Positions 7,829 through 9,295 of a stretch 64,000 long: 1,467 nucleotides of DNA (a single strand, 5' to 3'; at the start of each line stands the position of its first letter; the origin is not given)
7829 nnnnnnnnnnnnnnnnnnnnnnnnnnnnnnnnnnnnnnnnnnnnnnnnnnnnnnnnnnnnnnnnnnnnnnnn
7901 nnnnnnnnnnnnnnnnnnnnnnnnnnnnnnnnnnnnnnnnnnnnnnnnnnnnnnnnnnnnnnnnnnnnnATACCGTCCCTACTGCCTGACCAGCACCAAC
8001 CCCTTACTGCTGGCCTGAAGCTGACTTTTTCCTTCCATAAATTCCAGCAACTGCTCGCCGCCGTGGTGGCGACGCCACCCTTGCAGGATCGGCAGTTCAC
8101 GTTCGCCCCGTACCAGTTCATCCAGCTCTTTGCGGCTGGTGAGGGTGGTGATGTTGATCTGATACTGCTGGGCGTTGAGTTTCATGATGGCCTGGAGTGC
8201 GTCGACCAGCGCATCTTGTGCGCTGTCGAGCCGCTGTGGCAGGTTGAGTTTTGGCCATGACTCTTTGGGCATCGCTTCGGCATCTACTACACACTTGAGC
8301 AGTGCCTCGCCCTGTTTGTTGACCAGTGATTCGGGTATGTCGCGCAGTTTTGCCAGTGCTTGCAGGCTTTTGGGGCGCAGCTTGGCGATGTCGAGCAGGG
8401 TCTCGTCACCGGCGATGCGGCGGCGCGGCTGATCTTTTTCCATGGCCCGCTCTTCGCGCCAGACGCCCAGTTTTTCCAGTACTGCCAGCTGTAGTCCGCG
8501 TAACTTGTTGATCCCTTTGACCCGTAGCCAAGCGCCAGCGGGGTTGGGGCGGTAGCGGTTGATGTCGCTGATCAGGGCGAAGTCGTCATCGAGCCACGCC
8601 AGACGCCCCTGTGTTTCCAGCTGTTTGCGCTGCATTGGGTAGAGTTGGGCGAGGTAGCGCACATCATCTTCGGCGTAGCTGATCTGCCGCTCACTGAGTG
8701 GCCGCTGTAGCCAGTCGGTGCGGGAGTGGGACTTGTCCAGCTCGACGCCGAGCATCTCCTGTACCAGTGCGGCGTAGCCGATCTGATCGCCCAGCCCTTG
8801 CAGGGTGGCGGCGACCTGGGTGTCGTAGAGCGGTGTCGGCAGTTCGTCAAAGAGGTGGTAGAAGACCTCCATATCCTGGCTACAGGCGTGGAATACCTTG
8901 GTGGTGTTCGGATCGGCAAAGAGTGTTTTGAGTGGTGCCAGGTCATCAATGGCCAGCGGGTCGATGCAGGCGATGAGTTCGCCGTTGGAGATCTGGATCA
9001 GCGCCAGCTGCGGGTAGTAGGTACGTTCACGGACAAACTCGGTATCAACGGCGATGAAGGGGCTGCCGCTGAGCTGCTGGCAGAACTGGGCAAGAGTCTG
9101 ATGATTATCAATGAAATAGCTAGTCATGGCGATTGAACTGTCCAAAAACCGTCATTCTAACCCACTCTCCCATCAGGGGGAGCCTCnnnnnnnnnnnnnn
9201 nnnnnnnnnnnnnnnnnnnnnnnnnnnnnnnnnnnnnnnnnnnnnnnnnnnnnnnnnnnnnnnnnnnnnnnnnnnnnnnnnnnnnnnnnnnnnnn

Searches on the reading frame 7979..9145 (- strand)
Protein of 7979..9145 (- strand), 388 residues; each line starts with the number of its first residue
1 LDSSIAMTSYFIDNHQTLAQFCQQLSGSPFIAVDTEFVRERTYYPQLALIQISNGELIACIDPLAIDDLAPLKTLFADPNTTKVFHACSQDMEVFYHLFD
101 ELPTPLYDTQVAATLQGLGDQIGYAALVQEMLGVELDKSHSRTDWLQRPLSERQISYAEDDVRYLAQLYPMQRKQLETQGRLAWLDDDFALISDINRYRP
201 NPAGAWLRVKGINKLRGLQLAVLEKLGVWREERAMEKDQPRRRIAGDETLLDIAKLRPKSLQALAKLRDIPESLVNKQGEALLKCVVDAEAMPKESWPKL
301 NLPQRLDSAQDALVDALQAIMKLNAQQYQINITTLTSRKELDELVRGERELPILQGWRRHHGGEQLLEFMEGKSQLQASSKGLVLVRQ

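Call 10: search_protein_families(library=pfam, proteins=[window:7979-9145:-], max_evalue=0.001)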
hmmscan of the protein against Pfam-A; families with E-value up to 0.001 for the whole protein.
window:7979-9145:- (388 aa): 2 families
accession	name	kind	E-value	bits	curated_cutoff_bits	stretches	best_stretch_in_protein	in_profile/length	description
PF01612.26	DNA_pol_A_exo1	-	1.6e-46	158.8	23.6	1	12-176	4-172/173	3'-5' exonuclease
PF00570.28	HRDC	-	8e-17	61.4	23.8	1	219-286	1-68/68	HRDC domain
